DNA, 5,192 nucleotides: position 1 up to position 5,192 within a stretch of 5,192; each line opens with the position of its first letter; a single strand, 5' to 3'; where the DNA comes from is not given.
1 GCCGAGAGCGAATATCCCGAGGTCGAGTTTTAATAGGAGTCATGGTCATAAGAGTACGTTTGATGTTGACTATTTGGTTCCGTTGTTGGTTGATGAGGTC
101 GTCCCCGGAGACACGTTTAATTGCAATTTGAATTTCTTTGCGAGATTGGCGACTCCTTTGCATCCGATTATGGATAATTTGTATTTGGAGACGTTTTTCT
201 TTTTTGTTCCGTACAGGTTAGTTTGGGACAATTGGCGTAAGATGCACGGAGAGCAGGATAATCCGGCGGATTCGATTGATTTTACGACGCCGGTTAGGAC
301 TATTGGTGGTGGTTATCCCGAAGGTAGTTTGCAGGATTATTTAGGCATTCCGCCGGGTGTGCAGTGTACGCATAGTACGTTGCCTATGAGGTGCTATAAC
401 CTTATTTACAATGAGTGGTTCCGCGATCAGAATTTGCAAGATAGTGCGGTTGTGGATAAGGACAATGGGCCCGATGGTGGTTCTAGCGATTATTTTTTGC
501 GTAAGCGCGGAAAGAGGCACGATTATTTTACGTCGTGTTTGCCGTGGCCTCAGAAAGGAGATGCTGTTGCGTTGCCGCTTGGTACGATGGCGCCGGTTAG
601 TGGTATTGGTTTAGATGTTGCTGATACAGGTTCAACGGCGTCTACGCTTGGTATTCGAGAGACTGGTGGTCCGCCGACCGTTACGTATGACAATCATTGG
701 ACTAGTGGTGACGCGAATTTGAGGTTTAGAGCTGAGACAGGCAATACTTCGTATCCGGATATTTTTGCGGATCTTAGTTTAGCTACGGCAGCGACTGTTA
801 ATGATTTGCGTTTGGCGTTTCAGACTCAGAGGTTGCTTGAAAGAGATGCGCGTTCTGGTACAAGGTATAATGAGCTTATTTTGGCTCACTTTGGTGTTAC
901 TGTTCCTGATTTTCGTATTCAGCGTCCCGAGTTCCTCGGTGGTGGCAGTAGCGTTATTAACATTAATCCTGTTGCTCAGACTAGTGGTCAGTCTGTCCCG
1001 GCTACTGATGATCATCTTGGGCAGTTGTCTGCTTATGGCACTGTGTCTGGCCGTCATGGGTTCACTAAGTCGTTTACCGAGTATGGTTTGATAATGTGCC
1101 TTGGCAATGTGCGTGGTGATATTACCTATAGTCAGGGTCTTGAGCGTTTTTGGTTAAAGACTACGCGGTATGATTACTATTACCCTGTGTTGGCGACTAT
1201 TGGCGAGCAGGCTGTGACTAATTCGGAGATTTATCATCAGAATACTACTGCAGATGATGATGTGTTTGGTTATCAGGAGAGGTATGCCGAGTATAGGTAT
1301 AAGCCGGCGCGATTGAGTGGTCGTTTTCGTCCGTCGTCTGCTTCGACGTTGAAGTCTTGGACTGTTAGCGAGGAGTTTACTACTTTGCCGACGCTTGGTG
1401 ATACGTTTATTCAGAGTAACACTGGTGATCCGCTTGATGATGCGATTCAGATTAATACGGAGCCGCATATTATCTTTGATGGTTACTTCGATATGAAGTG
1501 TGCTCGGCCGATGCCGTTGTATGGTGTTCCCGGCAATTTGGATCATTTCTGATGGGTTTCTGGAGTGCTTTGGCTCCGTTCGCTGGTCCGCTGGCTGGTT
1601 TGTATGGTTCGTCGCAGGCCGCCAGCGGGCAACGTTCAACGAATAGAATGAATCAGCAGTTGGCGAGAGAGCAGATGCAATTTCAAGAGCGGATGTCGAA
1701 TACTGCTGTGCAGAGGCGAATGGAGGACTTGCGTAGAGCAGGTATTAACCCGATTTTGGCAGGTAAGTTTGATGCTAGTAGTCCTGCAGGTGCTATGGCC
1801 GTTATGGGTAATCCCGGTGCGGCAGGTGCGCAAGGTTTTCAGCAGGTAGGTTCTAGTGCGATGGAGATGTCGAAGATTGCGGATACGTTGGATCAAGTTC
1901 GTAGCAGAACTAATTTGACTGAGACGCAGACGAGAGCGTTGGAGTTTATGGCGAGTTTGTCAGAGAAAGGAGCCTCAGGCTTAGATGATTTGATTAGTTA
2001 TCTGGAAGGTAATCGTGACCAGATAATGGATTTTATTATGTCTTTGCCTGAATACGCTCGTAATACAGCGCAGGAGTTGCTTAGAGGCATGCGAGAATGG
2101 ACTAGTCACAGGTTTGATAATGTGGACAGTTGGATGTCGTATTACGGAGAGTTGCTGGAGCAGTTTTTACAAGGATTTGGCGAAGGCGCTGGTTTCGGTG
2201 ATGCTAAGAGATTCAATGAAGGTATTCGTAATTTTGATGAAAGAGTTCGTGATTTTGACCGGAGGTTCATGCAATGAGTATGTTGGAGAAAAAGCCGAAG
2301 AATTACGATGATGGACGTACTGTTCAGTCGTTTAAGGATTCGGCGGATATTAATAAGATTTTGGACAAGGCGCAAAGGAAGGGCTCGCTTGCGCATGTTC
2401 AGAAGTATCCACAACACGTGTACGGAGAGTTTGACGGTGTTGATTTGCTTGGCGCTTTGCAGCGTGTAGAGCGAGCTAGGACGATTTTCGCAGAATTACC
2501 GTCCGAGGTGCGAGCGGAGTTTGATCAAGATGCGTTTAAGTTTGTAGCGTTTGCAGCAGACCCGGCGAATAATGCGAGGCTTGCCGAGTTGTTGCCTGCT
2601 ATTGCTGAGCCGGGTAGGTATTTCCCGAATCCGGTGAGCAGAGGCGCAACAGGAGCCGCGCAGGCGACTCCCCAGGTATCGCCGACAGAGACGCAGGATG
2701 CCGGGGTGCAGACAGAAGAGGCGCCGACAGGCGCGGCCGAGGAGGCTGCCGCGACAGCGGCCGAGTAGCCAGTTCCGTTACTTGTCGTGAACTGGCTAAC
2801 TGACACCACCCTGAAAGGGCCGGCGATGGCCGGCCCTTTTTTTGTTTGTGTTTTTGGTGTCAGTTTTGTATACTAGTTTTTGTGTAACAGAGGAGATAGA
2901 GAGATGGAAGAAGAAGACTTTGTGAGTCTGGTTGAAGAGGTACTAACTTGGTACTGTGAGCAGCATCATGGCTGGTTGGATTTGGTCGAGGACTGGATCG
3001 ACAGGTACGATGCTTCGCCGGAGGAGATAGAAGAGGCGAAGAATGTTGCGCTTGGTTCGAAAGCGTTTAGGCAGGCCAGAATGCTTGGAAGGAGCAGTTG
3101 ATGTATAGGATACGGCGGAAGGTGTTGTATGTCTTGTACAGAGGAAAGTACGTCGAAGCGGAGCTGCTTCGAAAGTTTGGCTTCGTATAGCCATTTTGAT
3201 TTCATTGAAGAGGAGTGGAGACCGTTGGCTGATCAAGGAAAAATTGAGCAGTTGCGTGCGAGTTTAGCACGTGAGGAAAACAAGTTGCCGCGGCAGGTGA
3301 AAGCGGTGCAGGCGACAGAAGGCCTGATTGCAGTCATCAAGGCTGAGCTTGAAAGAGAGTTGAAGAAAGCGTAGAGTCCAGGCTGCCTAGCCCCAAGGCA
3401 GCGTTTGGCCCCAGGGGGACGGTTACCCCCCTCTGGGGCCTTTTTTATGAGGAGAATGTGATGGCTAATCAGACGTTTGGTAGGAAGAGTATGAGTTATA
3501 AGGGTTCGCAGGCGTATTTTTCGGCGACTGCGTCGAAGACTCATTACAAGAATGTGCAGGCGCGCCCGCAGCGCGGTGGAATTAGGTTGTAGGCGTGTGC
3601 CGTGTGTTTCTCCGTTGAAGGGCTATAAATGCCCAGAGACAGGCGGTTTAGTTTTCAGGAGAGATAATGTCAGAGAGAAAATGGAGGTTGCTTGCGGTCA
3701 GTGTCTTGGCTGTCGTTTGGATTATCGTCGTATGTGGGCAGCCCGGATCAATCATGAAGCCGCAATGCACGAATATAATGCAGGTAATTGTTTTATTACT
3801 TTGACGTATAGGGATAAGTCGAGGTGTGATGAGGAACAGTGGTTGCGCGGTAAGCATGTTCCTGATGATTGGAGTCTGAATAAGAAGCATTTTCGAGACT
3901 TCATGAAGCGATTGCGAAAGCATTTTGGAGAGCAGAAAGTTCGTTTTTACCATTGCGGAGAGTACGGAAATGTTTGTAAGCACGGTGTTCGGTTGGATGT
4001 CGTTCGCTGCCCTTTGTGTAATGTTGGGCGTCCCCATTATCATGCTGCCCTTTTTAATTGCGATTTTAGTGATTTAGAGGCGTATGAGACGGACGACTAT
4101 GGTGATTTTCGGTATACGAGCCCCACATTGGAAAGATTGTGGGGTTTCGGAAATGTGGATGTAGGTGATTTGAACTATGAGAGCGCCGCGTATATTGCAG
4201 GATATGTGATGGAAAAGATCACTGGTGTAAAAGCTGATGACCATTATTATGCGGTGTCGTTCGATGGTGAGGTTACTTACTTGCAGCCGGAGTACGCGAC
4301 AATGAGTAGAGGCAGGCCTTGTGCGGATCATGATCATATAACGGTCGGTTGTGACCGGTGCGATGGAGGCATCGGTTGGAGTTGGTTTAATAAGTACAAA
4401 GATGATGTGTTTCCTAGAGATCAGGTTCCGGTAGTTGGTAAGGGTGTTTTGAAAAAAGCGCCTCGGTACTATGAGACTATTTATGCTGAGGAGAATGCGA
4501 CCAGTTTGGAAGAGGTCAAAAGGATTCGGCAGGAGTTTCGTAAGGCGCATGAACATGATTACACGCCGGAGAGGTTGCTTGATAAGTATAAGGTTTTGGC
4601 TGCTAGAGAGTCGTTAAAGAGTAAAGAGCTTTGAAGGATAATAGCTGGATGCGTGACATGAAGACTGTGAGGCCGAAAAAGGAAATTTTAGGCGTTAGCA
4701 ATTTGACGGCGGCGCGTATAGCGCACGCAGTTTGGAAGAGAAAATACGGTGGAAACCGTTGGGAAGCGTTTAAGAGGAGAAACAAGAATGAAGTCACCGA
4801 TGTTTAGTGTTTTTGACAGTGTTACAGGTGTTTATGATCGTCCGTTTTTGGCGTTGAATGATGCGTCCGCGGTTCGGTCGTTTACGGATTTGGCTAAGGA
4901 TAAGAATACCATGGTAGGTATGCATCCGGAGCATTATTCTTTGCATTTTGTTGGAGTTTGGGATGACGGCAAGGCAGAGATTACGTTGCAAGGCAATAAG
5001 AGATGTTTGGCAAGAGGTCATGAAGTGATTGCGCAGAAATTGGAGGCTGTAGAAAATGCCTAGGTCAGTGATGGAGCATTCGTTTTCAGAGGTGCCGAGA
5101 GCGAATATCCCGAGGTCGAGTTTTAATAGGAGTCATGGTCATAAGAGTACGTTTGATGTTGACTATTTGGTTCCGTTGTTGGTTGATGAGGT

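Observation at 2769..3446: Terminator-bounded, moron-like two-ORF accessory cassette inserted between VP3 and ORF8 of a microvirus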

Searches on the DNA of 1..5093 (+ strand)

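Call 8: search_dna_similar(query=window:1-5093:+, collection=phages, mode=distant, max_rows=30)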
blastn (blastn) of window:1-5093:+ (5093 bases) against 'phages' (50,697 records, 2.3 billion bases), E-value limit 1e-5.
Records with a match: 729; places in all: 732; records where one place covers at least 80% of the query: 0.
Best place of each record, by identity: 90-95% 2; 80-90% 28; 60-80% 699.
By first word of the organism name: Microviridae 230; bajarodmic 154; Dulem 115; Blackfly 44; Gokushovirus 29; Gokushovirinae 28; robinz 28; Apis 15; Sigmofec 13; Capybara 12; and 15 more.
By host as written in the record: - 269; Ciona robusta 81; Peromyscus fraterculus 72; Varecia variegata 52; Austrosimulium ungulatum 44; Petroica australis 28; Homo sapiens 19; Propithecus coquereli 16; and 29 more.
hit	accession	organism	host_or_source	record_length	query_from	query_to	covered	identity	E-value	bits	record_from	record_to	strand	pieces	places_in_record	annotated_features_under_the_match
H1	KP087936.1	Eel River basin pequenovirus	cold methane seep sediment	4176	2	4232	49%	68.7%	1e-116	910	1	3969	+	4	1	putative major capsid protein | putative replication initiation protein | putative minor capsid protein (x2) | putative nonstructural protein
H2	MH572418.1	Microviridae sp.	Ciona robusta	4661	41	4198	32%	70.4%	2e-69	717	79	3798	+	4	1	major capsid protein | replication initiator protein | DNA pilot protein | internal scaffolding protein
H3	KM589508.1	Gokushovirinae Fen672_31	sphagnum-peat soil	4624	13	4270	30%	65.7%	2e-37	336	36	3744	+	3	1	major capsid protein VP1 | DNA pilot protein VP2 | internal scaffolding protein VP3 | replication protein VP4 | hypothetical protein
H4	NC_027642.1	Gokushovirinae Fen672_31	sphagnum-peat soil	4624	13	4270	30%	65.7%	2e-37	336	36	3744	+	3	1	major capsid protein VP1 | DNA pilot protein VP2 | internal scaffolding protein VP3 | replication protein VP4 | hypothetical protein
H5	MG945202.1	Microviridae sp.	parrot feces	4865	9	1757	28%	67.1%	5e-38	374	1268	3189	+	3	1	similar to VP1 | similar to VP2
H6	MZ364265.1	robinz microvirus RP_106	Petroica australis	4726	28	1553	28%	64.5%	1e-27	214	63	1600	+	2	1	major capsid protein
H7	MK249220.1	Blackfly microvirus SF02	Austrosimulium ungulatum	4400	2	1554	27%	65.9%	6e-31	287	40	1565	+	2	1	major capsid protein | DNA pilot protein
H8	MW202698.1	Microviridae sp.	Manatee Spring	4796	2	1548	27%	64.8%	9e-29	265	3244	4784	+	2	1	major capsid protein | hypothetical protein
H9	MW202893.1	Microviridae sp.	Manatee Spring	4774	2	1548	27%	64.6%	6e-25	246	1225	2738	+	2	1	major capsid protein | hypothetical protein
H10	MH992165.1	Apis mellifera associated microvirus 7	Apis mellifera carnica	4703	8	1550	26%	64.9%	5e-38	240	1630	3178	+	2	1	major capsid protein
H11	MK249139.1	Blackfly microvirus SF02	Austrosimulium ungulatum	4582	26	1550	26%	64.9%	5e-32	231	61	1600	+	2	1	major capsid protein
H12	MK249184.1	Blackfly microvirus SF02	Austrosimulium ungulatum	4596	41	1552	26%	65.0%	1e-34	242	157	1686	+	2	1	major capsid protein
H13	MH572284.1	Microviridae sp.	Ciona robusta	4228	43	1533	26%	64.9%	9e-23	233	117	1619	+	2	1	major capsid protein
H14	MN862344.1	Kummerowia striata gokushovirus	Kummerowia striata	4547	41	1552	26%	64.8%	2e-19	199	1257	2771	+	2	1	VP1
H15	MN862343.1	Kummerowia striata gokushovirus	Kummerowia striata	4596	89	1556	25%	65.1%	6e-25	244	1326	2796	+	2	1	VP1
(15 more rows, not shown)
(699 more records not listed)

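Call 9: search_dna_similar(query=window:2769-3460:+, collection=phages, mode=distant, max_rows=30, max_evalue=0.01)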
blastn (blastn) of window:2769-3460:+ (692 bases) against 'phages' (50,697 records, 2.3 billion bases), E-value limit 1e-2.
No match.

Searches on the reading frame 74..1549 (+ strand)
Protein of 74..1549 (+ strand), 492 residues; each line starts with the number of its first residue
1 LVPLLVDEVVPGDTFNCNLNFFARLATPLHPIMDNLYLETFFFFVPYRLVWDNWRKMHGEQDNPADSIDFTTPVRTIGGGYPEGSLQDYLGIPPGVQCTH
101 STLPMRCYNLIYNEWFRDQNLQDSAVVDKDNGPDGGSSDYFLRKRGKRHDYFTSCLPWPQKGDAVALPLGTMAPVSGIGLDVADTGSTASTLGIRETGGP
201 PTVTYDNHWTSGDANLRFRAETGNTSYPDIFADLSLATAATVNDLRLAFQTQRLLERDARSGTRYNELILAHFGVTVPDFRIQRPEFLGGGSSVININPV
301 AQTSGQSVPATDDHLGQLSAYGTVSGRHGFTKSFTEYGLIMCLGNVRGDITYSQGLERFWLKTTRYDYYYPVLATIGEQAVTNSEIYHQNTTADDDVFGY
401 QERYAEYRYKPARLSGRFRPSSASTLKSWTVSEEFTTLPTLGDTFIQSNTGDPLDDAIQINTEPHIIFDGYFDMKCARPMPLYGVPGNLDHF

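Call 6: search_protein_families(library=pfam, proteins=[window:74-1549:+], max_evalue=1)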
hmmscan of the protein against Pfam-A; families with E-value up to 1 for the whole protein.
window:74-1549:+ (492 aa): 1 family
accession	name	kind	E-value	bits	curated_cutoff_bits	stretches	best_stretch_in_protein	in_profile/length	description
PF02305.22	Phage_F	-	8.5e-146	487.1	25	1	1-487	28-500/501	Capsid protein (F protein)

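Call 7: search_protein_families(library=phrogs, proteins=[window:74-1549:+], max_evalue=1)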
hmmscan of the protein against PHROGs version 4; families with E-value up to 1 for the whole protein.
window:74-1549:+ (492 aa): 1 family
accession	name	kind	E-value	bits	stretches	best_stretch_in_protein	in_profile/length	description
phrog_514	-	head and packaging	2.3e-187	624.9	1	2-491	43-518/531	major head protein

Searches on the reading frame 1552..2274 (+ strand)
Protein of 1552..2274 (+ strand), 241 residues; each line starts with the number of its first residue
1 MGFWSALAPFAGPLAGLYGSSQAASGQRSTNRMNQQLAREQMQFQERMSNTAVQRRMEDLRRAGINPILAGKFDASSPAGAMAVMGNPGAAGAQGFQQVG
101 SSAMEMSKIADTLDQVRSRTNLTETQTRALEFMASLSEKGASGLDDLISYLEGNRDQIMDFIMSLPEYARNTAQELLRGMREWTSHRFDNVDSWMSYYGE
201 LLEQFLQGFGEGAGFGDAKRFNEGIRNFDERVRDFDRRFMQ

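Call 6: search_protein_families(library=pfam, proteins=[window:1552-2274:+], max_evalue=1)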
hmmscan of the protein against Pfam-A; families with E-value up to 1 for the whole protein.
window:1552-2274:+ (241 aa): 5 families
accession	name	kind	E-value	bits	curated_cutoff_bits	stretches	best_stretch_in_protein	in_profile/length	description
PF06479.17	Ribonuc_2-5A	-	0.0099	16.5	23.3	1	131-209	22-98/127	Ribonuclease 2-5A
PF16416.11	GUN4_N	-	0.055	13.8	24.3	1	107-162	4-58/83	ARM-like repeat domain, GUN4-N terminal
PF21967.1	MGS_C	-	0.087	13.5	27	1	171-206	35-69/110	Mannosylglycerate synthase C-terminal domain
PF24629.1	STATB_N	-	0.1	13.2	27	1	186-210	87-111/139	Signal transducer and activator of transcription b N-terminal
PF18360.6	hnRNP_Q_AcD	-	0.12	13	26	0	108-142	5-41/70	Heterogeneous nuclear ribonucleoprotein Q acidic domain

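Call 7: search_protein_families(library=phrogs, proteins=[window:1552-2274:+], max_evalue=1)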
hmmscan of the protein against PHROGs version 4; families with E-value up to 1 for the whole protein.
window:1552-2274:+ (241 aa): 18 families
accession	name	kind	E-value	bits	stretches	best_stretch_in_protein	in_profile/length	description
phrog_11693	-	tail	2.8e-30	107.1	1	14-128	14-128/228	pilot protein for DNA ejection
phrog_22637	-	tail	9.2e-21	75.7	1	17-141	11-143/264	pilot protein for DNA ejection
phrog_27063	-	tail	2.8e-19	70.9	1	2-131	22-152/306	pilot protein for DNA ejection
phrog_16516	-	tail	7.7e-19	69.4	1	23-127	33-138/186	minor tail protein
phrog_8693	-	tail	2.1e-16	61.6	1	1-137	1-136/258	pilot protein for DNA ejection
phrog_5158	-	unknown function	4.9e-16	60.2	1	27-94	64-133/322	-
phrog_8742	-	tail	7e-16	59.6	1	34-137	129-235/287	pilot protein for DNA ejection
phrog_20617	-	tail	1.1e-14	56.1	1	26-145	13-133/200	minor tail protein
phrog_25360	-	unknown function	1.1e-14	55.7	1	10-128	23-149/316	-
phrog_8689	-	tail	1.6e-12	48.8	1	14-128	16-142/327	pilot protein for DNA ejection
phrog_21483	-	unknown function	5.1e-12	47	1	28-113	93-177/303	-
phrog_34374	-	tail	7.5e-12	46.1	1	22-106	162-251/310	pilot protein for DNA ejection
phrog_23656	-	head and packaging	2.8e-11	44.4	1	42-118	1-77/175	virion structural protein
phrog_35928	-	tail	4.2e-10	40.7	1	32-113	64-150/172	pilot protein for DNA ejection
phrog_18604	-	tail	9.7e-10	39.2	1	22-107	93-173/284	minor tail protein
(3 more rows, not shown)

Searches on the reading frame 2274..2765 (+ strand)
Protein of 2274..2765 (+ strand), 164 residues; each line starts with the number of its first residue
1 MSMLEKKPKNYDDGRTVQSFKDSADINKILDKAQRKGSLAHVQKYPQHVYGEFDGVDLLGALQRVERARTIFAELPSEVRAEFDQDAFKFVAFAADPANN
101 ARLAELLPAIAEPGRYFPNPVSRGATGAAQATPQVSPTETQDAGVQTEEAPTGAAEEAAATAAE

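Call 6: search_protein_families(library=pfam, proteins=[window:2274-2765:+], max_evalue=1)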
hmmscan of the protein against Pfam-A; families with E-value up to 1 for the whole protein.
window:2274-2765:+ (164 aa): 2 families
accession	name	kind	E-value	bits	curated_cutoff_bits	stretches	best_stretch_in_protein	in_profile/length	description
PF09675.16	Chlamy_scaf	-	1.2e-24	87.4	25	1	11-130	17-114/134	Chlamydia-phage Chp2 scaffold (Chlamy_scaf)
PF21483.2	CdiA_helical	-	0.17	12.2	27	1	88-103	29-44/60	Toxin CdiA-like, helical domain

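Call 7: search_protein_families(library=phrogs, proteins=[window:2274-2765:+], max_evalue=1)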
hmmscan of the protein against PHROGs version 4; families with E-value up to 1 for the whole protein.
window:2274-2765:+ (164 aa): 2 families
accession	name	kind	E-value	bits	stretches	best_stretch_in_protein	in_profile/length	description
phrog_1642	-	head and packaging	1.8e-28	100.5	1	9-134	19-143/152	virion structural protein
phrog_24439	-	head and packaging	0.18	13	1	66-93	24-51/82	virion structural protein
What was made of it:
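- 2274..2768 (+): VP3 internal scaffolding gene (upstream context). Pfam Chlamy_scaf E 1.2e-24, phrog_1642 (calls 6, 7)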

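Call 27: find_related_loci(query=window:2274-2765:+, collection=viral_contigs, flank=5000)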
Query window:2274-2765:+ (164 aa) in viral_contigs; peptide patterns used: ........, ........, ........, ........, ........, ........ (x = any residue, [..] = any of these).
5 stretches matched a pattern; 1 encode a relative of the query (tblastn E <= 1e-3); 1 distinct loci.
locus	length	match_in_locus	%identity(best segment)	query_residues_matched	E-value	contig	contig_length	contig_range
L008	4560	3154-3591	43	1-140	2e-35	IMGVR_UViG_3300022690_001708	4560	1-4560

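Call 31: find_related_loci(query=A4, collection=metagenome_contigs, flank=5000)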
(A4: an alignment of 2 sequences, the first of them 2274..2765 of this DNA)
Query A4 (164 aa) in metagenome_contigs; peptide patterns used: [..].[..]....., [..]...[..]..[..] (x = any residue, [..] = any of these).
600 stretches matched a pattern (row limit reached: there are more); 24 encode a relative of the query (tblastn E <= 1e-3); 24 distinct loci.
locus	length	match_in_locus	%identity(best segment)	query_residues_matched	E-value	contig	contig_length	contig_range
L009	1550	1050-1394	43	4-119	3e-30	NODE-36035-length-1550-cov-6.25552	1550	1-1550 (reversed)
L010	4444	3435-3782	47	3-118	2e-29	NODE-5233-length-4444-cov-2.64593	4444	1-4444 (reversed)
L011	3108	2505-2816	48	11-115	2e-28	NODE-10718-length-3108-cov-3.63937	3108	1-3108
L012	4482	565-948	44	11-139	6e-27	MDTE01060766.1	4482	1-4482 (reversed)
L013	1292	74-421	36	16-156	5e-20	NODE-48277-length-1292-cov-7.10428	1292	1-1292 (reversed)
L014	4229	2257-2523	44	18-106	6e-17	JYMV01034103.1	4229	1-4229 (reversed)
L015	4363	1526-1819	40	13-113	1e-16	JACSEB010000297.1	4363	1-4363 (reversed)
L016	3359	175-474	37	7-106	3e-16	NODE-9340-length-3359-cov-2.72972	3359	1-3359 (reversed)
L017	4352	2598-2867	41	16-106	7e-15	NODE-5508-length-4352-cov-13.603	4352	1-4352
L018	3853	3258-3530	43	15-106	1e-14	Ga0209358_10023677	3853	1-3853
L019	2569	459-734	37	14-106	9e-14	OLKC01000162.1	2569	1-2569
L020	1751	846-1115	38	12-99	1e-12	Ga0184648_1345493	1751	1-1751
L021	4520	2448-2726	36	13-106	1e-12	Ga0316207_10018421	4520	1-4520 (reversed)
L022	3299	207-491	33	12-106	1e-12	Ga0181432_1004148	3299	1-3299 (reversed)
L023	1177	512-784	40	14-107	4e-12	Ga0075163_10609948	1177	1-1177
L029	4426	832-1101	36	16-105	9e-9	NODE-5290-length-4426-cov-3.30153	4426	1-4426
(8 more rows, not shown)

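Call 70: search_protein_families(library=pfam, proteins=[L029:1357-1704:+, L008:3781-4011:+, L021:2887-3018:+], max_evalue=0.1)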
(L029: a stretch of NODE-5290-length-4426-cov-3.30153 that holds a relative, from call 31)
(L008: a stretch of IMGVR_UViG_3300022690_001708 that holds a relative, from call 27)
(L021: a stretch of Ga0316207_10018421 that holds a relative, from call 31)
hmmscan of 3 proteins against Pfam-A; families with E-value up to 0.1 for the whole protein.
L029:1357-1704:+ (116 aa): 1 family
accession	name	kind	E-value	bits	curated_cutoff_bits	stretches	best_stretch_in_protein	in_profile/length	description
PF08291.16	Peptidase_M15_3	-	0.00022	21.8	23.2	1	23-96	25-106/108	Peptidase M15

L008:3781-4011:+ (77 aa): 0 families

L021:2887-3018:+ (44 aa): 0 families
